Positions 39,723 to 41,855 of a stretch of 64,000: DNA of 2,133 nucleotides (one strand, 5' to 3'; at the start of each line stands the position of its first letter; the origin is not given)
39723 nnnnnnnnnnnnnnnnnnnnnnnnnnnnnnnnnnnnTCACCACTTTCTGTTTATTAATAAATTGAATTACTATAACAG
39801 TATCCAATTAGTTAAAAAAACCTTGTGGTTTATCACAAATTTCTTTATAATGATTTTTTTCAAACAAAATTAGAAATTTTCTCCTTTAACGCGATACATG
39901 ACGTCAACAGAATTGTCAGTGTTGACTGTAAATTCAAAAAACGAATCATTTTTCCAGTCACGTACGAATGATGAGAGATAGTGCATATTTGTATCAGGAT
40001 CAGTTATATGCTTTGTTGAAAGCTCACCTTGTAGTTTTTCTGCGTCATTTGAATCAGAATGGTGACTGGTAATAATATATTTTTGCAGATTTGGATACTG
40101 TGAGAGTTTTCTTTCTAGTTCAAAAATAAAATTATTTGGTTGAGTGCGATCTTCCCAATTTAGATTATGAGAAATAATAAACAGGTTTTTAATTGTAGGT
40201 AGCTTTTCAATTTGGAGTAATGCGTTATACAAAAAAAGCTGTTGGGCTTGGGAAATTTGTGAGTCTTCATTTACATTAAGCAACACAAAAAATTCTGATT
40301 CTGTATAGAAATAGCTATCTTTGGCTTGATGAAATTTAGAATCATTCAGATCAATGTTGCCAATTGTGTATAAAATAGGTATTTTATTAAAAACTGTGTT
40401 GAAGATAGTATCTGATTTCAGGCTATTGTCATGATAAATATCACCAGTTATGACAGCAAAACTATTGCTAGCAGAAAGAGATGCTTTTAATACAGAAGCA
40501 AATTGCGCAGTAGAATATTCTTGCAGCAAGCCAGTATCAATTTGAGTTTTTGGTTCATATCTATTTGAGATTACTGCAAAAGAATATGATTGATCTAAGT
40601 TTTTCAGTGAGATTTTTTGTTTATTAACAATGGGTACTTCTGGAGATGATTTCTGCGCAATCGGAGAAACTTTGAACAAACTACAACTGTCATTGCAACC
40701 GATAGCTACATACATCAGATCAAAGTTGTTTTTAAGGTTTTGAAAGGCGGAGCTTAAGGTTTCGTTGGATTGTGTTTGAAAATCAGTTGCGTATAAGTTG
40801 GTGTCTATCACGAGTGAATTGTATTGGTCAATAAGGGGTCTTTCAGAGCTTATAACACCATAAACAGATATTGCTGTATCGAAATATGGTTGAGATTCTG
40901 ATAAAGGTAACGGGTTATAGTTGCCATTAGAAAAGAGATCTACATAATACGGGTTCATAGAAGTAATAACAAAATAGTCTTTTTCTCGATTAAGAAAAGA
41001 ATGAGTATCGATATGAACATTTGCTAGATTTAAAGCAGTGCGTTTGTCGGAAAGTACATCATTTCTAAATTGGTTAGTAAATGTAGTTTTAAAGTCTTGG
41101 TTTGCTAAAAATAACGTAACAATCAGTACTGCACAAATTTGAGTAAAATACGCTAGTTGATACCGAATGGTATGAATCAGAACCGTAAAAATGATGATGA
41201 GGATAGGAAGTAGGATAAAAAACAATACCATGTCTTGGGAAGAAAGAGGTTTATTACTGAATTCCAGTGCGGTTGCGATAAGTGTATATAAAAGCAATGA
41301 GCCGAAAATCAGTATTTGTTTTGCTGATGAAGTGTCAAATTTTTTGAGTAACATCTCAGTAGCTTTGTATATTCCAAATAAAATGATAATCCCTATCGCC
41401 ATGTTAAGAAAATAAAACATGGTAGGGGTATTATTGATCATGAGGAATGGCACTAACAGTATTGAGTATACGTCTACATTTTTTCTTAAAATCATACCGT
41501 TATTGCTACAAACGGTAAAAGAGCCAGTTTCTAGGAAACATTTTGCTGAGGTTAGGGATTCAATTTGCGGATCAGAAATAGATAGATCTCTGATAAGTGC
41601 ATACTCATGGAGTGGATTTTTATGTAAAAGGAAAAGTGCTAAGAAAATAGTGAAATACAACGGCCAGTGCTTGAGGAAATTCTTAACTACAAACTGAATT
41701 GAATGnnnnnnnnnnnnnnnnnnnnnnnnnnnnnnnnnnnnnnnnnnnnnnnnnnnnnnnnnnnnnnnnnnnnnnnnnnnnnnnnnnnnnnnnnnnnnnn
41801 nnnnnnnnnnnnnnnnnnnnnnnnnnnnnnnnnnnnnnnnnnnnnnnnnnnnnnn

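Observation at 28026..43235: Two diverged O-antigen-ligase/Wzy-like paralogs, one fused to a roughly 600-aa unknown extracytoplasmic domain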

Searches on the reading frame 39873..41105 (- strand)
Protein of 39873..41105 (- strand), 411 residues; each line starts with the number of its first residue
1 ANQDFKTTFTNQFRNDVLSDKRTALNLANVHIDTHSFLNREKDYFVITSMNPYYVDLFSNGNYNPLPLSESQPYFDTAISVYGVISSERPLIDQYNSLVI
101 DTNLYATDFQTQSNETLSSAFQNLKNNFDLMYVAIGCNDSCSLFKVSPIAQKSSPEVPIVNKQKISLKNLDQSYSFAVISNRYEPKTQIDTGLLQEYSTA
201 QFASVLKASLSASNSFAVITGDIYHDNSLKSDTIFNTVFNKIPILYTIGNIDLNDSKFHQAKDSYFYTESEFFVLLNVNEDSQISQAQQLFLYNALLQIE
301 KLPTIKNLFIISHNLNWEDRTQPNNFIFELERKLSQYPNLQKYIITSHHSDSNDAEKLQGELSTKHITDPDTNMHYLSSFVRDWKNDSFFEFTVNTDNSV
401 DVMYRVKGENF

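Call 13: search_protein_families(library=pfam, proteins=[window:39873-41105:-], max_evalue=10)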
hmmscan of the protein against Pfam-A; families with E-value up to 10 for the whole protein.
window:39873-41105:- (411 aa): 0 families

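Call 21: search_solved_structures(query=window:39873-41105:-, max_evalue=10, show_alignments=2)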
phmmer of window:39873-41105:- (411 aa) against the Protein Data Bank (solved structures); distinct sequences matched with E-value up to 10: 0.

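Call 31: predict_structure(protein=window:39873-41105:-)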
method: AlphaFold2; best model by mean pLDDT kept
length: 411 residues; sequences in the alignment: 1
mean_pLDDT: 38.1   pTM: 0.32
mean pLDDT of the five models: 38.1, 37.5, 36.0, 35.4, 32.9
residues with pLDDT >= 90: 0; 70-90: 18; 50-70: 59; < 50: 334
segments of 3 or more residues with pLDDT < 50: 1-261, 318-324, 349-411
pLDDT, mean of each block of 10 residues (from residue 1): 36 38 31 30 30 26 28 26 28 28 27 35 36 30 29 28 29 29 26 28 33 30 29 32 29 26 50 59 59 67 68 54 58 72 57 37 37 36 42 43 44 40
secondary structure, 60 per line:
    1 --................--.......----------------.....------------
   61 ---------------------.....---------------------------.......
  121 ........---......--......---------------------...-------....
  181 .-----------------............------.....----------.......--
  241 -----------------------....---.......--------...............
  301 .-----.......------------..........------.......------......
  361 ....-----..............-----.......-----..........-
elements in order: H3-18 H21-27 E44-48 E82-86 H114-128 E132-137 E140-145 E177-181 H199-210 E217-221 H232-238 E264-267 E271-277 H286-301 E307-313 H326-335 E342-348 H355-364 H370-383 E389-395 E401-407

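Call 43: predict_structure(alignment_id=A1)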
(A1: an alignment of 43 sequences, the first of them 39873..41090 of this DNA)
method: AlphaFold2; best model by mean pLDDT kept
length: 406 residues; sequences in the alignment: 43
mean_pLDDT: 92.6   pTM: 0.91
mean pLDDT of the five models: 92.6, 92.0, 91.1, 91.0, 90.7
residues with pLDDT >= 90: 345; 70-90: 39; 50-70: 12; < 50: 10
segments of 3 or more residues with pLDDT < 50: 1-7
pLDDT, mean of each block of 10 residues (from residue 1): 47 81 94 88 97 96 98 96 98 97 97 98 98 96 96 95 94 94 65 93 92 97 96 94 94 95 98 96 98 97 98 94 97 98 86 85 97 94 96 97 81
secondary structure, 60 per line:
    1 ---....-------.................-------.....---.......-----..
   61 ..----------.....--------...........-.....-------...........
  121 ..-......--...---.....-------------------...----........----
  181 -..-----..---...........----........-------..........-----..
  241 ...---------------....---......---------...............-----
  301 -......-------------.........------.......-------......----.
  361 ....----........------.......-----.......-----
elements in order: H4-7 H15-31 E39-43 H47-53 E59-62 H73-77 H86-96 E98-102 H110-122 E124-129 E138-142 E169-176 H194-204 E209-216 H224-233 E239-243 E259-262 E266-271 H281-295 E302-307 H321-329 E336-342 H350-355 E360-364 E369-376 E383-389 E395-401

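Call 45: fold_search(model_id=the predicted structure, library=pdb)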
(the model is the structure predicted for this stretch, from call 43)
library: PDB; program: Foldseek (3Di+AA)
matches with E <= 10: 790; with E <= 0.001: 2
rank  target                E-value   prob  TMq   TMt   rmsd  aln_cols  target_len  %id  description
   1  1qfc                  1.5e-05  1.00  0.37  0.49   7.9       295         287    8  STRUCTURE OF RAT PURPLE ACID PHOSPHATASE (released 2000-04-10)
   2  3zk4_C                1.8e-05  1.00  0.39  0.29   8.3       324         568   10  Structure of purple acid phosphatase PPD1 isolated from yellow lupin (Lupinus luteus) seeds (released 2014-01-29)
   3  2q8u_A                1.3e-03  1.00  0.34  0.42   7.5       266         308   11  CRYSTAL STRUCTURE OF MRE11 FROM THERMOTOGA MARITIMA MSB8 (TM1635) AT 2.20 A RESOLUTION (released 2007-06-26)
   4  4b2o_A                6.7e-03  0.91  0.30  0.41   8.4       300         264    9  Crystal structure of Bacillus subtilis YmdB, a global regulator of late adaptive responses. (released 2013-07-24)
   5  7r8j_A                1.2e-02  0.10  0.13  0.08  26.2       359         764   10  Crystal structure of Pseudooceanicola lipolyticus Argonaute bound to 5' p guide DNA in the presence of Mg2+ (released 2022-07-06)
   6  4lty_C                1.5e-02  0.95  0.34  0.40   7.1       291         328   10  Crystal Structure of E.coli SbcD at 1.8 A Resolution (released 2014-02-26)
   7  4clm_B                2.2e-02  0.41  0.14  0.20  10.7       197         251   10  Structure of Salmonella typhi type I dehydroquinase irreversibly inhibited with a 1,3,4-trihydroxyciclohexane-1-carbox (released 2014-11-05)
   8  6j1g                  2.5e-02  0.92  0.15  0.12   6.4       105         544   16  Crystal structure of HypX from Aquifex aeolicus, R9A-Q15A-R131A-R542A variant (released 2019-11-06)
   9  6s6v_B                3.0e-02  0.87  0.33  0.34   7.4       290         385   11  Resting state of the E. coli Mre11-Rad50 (SbcCD) head complex bound to ATPgS (released 2019-09-04)
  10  2ppy_B                3.1e-02  0.94  0.16  0.23   6.5       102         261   14  Crystal structure of Enoyl-CoA hydrates (gk_1992) from Geobacillus Kaustophilus HTA426 (released 2008-05-06)
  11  8pt4_C                3.1e-02  0.41  0.25  0.27  13.2       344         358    9  beta-Ureidopropionase tetramer (released 2024-01-10)
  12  8pt4_D                3.1e-02  0.41  0.25  0.27  13.2       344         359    9  beta-Ureidopropionase tetramer (released 2024-01-10)
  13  8pt4_A                3.1e-02  0.41  0.25  0.27  13.2       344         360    9  beta-Ureidopropionase tetramer (released 2024-01-10)
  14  6c7c_A                3.3e-02  0.92  0.17  0.28   8.4       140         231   13  Crystal structure of Enoyl-CoA hydratase, EchA3, from Mycobacterium ulcerans Agy99 (released 2018-02-07)
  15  6c7c_B                3.5e-02  0.91  0.16  0.28   8.4       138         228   12  Crystal structure of Enoyl-CoA hydratase, EchA3, from Mycobacterium ulcerans Agy99 (released 2018-02-07)
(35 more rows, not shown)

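Call 51: search_protein_families(library=pfam, alignment_id=A1, max_evalue=0.05)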
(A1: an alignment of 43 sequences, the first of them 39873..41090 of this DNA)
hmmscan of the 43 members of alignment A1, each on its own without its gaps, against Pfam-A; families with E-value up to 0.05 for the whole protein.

A. member 1, window:39873-41090:- (406 aa): 0 families

B. families by the number of members that match (of 43 scanned): 9 families
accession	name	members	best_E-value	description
PF04932.20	Wzy_C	31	1.9e-13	O-Antigen ligase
PF00149.33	Metallophos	12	1.2e-06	Calcineurin-like phosphoesterase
PF12822.12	ECF_trnsprt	1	0.00081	ECF transporter, substrate-specific component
PF16285.10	DUF4931_N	1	0.002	Domain of unknown function (DUF4931) N-terminal domain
PF12850.12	Metallophos_2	1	0.011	Calcineurin-like phosphoesterase superfamily domain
PF01638.23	HxlR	1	0.013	HxlR-like helix-turn-helix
PF10112.14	Halogen_Hydrol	1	0.021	5-bromo-4-chloroindolyl phosphate hydrolysis protein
PF14582.11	Metallophos_3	1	0.026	Metallophosphoesterase, calcineurin superfamily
PF09775.14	Keratin_assoc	1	0.03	Keratinocyte-associated protein 2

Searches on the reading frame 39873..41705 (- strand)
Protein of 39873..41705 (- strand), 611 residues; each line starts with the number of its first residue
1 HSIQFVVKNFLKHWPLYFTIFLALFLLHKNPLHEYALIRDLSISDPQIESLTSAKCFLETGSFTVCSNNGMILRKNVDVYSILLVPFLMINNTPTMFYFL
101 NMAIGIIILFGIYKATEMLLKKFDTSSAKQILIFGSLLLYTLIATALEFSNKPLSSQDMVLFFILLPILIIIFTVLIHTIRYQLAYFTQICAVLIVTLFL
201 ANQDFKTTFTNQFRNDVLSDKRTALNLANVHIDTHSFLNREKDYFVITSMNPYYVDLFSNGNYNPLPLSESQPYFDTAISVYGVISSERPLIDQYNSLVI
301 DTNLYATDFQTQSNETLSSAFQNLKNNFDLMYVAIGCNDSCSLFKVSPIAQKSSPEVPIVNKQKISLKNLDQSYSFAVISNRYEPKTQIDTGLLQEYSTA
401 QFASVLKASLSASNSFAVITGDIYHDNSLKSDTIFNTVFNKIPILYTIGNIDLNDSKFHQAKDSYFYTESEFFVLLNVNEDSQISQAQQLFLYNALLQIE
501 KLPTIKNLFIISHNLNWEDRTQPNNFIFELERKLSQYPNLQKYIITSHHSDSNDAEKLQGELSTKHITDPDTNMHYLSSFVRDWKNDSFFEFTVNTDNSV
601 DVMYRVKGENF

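Call 13: search_protein_families(library=pfam, proteins=[window:39873-41705:-], max_evalue=10)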
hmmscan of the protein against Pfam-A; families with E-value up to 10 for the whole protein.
window:39873-41705:- (611 aa): 0 families

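Call 14: find_homologous_proteins(query=window:39873-41705:-, max_evalue=0.001)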
Query window:39873-41705:- (611 aa): 1 proteins with E <= 0.001 among 8000 candidates.
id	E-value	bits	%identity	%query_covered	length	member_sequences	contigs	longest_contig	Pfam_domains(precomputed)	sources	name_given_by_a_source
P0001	4.4e-61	225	58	31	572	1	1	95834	PF04932.21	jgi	jgi:hypothetical protein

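Call 16: find_encoding_contigs(protein=P0001, flank=10000, max_places=4)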
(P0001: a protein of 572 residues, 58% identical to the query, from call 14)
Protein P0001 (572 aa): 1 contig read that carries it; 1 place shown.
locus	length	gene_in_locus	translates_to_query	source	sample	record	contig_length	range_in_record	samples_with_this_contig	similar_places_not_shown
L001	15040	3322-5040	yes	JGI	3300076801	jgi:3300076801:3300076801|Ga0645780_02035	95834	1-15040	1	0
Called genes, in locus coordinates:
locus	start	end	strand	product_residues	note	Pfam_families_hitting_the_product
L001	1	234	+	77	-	?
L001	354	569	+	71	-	-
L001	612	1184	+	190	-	-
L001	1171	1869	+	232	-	-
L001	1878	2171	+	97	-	-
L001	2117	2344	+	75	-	-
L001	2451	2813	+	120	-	-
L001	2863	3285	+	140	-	-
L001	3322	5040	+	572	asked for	PF04932:Wzy_C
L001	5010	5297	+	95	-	-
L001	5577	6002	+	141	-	-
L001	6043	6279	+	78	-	-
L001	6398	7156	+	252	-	-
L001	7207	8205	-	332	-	PF01370:Epimerase, PF02719:Polysacc_synt_2 (faint), PF04321:RmlD_sub_bind (weak), PF16363:GDP_Man_Dehyd, PF07993:NAD_binding_4 (weak)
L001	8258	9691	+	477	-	PF13231:PMT_2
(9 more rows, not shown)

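Call 32: search_protein_representatives(protein=window:39873-41705:-)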
Query: 611 residues. Proteins with E-value up to 0.001 (for the whole library): 215; up to 1e-10: 74; up to 1e-30: 29. The best 150 are listed.
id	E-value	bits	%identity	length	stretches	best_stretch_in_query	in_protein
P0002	8.3e-151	519.7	41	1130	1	6-606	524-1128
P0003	4.2e-93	329.2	32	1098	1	6-604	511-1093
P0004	6.8e-92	325.2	35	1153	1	6-600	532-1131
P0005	2.2e-83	297.2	34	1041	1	6-559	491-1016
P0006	2.2e-78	280.7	32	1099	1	2-609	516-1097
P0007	5.1e-78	279.4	34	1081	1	10-600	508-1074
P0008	7.1e-70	252.6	31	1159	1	4-604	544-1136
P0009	7.6e-70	252.5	31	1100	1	7-602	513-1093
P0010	1.0e-67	245.5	31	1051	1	6-602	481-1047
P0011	6.9e-67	242.7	30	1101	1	7-603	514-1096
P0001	1.4e-61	225.2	58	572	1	8-197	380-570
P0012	1.3e-54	202.2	32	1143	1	13-594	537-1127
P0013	3.8e-54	200.6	29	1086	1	6-555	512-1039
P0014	1.0e-49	186.0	27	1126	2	9-602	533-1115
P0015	5.3e-46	173.8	60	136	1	478-611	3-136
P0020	1.1e-42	162.9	29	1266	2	204-524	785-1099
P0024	1.0e-39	153.0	26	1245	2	242-601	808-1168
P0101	1.3e-08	50.3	32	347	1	359-519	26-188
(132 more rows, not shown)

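Call 68: search_protein_families(library=pfam, proteins=[P0101, P0020, P0024, P0002], max_evalue=0.1)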
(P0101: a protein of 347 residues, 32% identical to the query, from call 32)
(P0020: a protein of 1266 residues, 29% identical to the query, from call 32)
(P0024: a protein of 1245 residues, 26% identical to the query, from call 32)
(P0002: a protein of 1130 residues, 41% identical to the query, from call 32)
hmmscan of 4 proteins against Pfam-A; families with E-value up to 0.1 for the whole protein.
P0101 (347 aa): 2 families
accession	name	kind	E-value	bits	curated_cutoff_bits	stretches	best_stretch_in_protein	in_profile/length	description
PF00149.33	Metallophos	-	1.2e-06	29.5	21.5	1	71-163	25-100/191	Calcineurin-like phosphoesterase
PF12850.12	Metallophos_2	-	0.011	16.2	27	1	69-182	21-115/154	Calcineurin-like phosphoesterase superfamily domain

P0020 (1266 aa): 2 families
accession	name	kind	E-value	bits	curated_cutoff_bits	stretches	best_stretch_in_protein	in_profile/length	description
PF00149.33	Metallophos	-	5.2e-06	27.5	21.5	1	976-1107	20-143/191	Calcineurin-like phosphoesterase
PF04932.20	Wzy_C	-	1.6e-05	25.2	31.7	1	241-456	3-149/149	O-Antigen ligase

P0024 (1245 aa): 0 families

P0002 (1130 aa): 3 families
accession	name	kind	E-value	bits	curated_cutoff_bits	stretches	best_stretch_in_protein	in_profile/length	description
PF04932.20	Wzy_C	-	5.4e-10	39.7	31.7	1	253-448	4-149/149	O-Antigen ligase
PF12822.12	ECF_trnsprt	-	0.00081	19.9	30.7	1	394-510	33-150/169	ECF transporter, substrate-specific component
PF11286.13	DUF3087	-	0.067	13.1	23.4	0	461-512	10-60/165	Protein of unknown function (DUF3087)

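Call 72: find_encoding_contigs(protein=P0101, flank=8000, max_places=4)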
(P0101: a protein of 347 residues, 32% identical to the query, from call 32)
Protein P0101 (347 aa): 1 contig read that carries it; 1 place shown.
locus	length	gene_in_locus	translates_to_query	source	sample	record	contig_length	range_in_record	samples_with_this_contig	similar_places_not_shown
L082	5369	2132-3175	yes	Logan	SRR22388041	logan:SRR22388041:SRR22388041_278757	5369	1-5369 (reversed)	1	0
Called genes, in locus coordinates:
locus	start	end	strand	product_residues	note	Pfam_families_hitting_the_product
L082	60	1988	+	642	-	PF04041:Glyco_hydro_130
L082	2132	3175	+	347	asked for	PF00149:Metallophos (weak)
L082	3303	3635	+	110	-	-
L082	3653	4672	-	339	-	PF02661:Fic, PF01047:MarR (faint), PF09339:HTH_IclR (weak), PF12802:MarR_2, PF13412:HTH_24 (weak)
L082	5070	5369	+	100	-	?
